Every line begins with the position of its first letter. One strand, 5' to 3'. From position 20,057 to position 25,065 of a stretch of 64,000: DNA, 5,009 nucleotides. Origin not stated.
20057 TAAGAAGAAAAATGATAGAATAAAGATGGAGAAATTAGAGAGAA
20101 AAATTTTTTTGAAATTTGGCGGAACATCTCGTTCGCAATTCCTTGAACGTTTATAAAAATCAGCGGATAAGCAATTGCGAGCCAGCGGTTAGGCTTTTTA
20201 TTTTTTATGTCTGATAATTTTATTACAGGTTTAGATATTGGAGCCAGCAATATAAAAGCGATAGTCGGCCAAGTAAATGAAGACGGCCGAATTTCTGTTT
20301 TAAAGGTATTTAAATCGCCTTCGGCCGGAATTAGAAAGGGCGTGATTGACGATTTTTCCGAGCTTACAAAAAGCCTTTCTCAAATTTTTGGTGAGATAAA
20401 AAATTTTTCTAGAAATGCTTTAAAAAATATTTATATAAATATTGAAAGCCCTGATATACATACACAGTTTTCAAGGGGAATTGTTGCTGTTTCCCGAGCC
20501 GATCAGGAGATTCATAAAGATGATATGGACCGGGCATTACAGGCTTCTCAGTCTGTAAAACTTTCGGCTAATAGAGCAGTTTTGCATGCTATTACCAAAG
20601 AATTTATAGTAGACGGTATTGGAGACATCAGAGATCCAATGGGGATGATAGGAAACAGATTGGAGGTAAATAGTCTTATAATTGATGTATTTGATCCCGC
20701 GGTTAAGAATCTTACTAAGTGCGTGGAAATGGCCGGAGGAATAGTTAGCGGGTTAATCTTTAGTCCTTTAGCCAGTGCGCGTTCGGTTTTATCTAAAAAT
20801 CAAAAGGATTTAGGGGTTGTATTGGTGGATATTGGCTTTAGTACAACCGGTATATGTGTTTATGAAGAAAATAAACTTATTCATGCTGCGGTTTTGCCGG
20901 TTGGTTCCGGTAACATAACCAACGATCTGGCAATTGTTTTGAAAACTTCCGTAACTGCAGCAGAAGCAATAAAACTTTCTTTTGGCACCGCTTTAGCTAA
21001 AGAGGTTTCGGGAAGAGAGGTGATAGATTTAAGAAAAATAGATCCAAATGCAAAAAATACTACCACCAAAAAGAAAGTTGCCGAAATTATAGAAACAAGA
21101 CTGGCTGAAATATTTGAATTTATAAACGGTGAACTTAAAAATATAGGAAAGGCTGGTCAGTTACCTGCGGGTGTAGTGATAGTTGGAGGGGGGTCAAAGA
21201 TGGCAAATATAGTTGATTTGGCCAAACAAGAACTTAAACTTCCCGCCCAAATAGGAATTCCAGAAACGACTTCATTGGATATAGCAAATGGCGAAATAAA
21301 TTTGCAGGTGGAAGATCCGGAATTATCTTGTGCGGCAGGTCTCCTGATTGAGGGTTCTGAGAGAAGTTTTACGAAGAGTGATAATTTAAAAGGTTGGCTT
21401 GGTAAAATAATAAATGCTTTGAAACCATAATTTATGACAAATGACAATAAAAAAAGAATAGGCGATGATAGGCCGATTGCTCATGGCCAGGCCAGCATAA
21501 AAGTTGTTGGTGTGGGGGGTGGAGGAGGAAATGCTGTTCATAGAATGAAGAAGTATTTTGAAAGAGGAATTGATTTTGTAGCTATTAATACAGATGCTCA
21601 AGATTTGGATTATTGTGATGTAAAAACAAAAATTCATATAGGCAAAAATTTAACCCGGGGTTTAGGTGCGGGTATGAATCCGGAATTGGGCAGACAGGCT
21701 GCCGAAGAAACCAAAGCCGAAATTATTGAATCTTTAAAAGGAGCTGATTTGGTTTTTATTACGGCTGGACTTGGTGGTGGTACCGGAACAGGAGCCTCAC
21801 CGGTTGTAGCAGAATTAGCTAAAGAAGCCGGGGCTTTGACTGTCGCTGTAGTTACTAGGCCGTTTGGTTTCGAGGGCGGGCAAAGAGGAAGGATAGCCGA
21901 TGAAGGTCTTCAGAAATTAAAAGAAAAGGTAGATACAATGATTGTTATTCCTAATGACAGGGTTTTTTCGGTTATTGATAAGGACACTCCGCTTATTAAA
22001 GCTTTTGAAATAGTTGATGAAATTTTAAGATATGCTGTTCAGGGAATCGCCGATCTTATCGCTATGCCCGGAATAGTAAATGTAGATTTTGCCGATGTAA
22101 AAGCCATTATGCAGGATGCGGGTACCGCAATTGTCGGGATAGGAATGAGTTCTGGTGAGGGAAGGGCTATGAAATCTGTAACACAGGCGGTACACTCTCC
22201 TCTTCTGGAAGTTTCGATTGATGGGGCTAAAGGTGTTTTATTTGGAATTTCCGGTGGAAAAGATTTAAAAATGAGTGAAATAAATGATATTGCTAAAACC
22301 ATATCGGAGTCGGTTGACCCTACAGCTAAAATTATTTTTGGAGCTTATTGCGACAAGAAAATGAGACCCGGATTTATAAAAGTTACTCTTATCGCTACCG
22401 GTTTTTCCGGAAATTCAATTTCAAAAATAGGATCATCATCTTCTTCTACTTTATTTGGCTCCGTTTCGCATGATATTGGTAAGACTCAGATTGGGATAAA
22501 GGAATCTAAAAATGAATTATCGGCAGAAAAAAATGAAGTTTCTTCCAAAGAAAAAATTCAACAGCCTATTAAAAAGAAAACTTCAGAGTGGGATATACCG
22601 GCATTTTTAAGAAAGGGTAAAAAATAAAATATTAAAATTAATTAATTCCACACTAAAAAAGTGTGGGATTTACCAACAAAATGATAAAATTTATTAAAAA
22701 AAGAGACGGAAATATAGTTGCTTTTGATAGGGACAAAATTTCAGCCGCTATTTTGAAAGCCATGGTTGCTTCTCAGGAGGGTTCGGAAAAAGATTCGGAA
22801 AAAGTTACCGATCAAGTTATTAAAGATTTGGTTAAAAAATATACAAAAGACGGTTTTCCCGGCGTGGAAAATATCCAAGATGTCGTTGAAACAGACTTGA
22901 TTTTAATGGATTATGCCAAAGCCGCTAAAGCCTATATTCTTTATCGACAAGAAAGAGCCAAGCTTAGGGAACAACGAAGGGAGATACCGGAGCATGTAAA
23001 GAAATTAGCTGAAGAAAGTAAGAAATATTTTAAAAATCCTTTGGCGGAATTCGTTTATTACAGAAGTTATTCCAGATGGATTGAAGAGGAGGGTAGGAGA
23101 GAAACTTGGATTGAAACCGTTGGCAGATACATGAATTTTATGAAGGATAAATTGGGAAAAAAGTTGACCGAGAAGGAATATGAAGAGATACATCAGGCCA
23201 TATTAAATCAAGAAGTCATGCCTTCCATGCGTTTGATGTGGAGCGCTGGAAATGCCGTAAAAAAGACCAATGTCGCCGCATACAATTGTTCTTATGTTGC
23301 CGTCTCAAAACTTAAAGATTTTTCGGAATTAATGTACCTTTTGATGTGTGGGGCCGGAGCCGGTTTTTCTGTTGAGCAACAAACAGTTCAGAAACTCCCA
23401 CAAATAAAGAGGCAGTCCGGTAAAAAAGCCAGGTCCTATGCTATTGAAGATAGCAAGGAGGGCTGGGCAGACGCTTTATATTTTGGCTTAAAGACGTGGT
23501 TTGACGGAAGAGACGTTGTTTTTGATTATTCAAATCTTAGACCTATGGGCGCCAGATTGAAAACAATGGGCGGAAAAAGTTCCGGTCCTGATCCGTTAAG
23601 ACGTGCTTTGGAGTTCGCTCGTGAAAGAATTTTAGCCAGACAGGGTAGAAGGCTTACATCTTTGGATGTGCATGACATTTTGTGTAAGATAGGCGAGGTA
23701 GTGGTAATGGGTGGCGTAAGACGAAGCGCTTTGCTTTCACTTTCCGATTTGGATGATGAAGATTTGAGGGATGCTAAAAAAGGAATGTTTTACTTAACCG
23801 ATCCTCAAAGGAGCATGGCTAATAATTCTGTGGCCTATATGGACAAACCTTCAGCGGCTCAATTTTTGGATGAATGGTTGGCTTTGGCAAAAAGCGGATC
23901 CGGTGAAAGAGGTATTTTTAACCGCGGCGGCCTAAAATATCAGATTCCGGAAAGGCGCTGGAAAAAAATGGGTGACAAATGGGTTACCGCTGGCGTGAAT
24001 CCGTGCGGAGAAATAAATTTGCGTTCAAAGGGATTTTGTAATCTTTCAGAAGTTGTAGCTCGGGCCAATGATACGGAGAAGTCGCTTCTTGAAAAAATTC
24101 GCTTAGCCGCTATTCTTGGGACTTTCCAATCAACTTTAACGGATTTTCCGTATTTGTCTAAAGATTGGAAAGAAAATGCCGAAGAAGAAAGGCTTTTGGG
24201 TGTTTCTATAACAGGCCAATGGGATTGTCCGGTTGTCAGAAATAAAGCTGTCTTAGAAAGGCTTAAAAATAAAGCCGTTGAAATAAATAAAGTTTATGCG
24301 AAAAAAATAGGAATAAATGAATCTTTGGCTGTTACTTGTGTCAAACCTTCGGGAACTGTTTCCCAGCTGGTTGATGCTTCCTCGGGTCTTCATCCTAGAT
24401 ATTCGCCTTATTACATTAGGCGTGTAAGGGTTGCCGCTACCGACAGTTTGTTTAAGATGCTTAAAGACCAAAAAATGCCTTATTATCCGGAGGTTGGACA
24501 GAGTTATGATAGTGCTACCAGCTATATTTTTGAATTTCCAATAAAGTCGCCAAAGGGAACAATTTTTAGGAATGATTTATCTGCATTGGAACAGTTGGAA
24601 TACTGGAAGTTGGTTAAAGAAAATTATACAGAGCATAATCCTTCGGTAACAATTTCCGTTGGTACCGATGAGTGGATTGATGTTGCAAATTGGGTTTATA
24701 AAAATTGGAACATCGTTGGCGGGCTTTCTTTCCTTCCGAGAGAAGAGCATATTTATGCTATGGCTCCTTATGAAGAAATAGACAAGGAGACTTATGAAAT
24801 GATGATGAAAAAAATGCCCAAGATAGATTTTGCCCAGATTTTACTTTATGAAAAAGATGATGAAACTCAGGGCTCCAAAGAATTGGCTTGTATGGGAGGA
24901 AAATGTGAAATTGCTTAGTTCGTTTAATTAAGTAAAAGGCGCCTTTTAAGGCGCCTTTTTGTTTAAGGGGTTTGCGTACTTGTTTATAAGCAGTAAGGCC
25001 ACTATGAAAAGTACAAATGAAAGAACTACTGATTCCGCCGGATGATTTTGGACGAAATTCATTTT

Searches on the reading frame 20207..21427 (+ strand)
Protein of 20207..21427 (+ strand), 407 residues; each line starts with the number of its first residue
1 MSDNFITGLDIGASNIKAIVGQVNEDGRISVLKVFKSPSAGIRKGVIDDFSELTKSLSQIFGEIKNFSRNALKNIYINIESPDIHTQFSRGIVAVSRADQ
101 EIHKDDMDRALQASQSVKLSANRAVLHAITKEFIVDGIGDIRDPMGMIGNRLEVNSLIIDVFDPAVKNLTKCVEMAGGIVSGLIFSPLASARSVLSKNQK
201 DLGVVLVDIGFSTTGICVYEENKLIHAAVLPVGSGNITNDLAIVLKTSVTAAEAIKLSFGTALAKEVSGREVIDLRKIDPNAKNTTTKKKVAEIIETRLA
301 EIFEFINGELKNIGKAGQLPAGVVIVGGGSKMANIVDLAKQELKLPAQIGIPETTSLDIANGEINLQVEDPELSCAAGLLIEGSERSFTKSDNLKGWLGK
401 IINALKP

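Call 66: search_protein_families(library=pfam, proteins=[window:20207-21427:+], max_evalue=0.00001)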
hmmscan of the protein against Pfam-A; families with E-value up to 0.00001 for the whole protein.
window:20207-21427:+ (407 aa): 4 families
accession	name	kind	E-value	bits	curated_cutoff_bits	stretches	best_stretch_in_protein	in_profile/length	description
PF14450.12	FtsA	-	3.6e-32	111.8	31.8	1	205-378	1-127/127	Cell division protein FtsA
PF02491.25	SHS2_FTSA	-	1e-21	77.5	25.4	1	84-159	4-78/79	SHS2 domain inserted in FTSA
PF06723.19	MreB_Mbl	-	5.1e-08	32.6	27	1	183-350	126-304/327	MreB/Mbl protein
PF11104.14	PilM_2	-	4.4e-07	29.6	27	0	191-257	169-235/340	Type IV pilus assembly protein PilM;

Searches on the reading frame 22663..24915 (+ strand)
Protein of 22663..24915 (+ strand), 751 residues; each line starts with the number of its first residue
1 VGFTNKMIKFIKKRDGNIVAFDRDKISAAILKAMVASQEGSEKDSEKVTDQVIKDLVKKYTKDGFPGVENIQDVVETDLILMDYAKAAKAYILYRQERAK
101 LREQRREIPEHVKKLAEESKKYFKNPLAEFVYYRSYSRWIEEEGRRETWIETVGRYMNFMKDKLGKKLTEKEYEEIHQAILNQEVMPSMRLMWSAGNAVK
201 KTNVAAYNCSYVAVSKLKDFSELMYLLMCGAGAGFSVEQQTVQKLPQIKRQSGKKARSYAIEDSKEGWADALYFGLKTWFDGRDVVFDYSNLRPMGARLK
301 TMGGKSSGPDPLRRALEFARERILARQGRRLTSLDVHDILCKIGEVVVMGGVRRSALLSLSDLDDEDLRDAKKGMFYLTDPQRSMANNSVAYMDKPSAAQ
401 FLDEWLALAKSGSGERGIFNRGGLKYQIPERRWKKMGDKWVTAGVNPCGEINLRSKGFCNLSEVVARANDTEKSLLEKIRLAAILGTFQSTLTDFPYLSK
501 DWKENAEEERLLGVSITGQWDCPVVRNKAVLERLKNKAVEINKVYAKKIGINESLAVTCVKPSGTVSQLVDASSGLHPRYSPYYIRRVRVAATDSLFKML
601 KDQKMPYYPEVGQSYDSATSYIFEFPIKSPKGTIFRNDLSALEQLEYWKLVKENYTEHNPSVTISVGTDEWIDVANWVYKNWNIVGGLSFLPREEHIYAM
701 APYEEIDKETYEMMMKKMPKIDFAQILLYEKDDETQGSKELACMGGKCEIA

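Call 66: search_protein_families(library=pfam, proteins=[window:22663-24915:+], max_evalue=0.00001)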
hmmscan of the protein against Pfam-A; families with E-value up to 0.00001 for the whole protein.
window:22663-24915:+ (751 aa): 4 families
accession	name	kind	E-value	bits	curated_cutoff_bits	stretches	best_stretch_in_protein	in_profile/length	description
PF03477.21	ATP-cone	-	5.6e-19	68.9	25.8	1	10-99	2-87/88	ATP cone domain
PF17975.6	RNR_Alpha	-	3e-12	47.4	26.4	1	110-184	4-88/101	Ribonucleotide reductase alpha domain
PF21995.1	RNR-II_ins_dom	-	5.3e-07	30.3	27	1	254-313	32-97/107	B12-dependent ribonucleotide reductase, insertion domain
PF02867.20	Ribonuc_red_lgC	-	3.5e-06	26.4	23.9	0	547-603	374-433/523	Ribonucleotide reductase, barrel domain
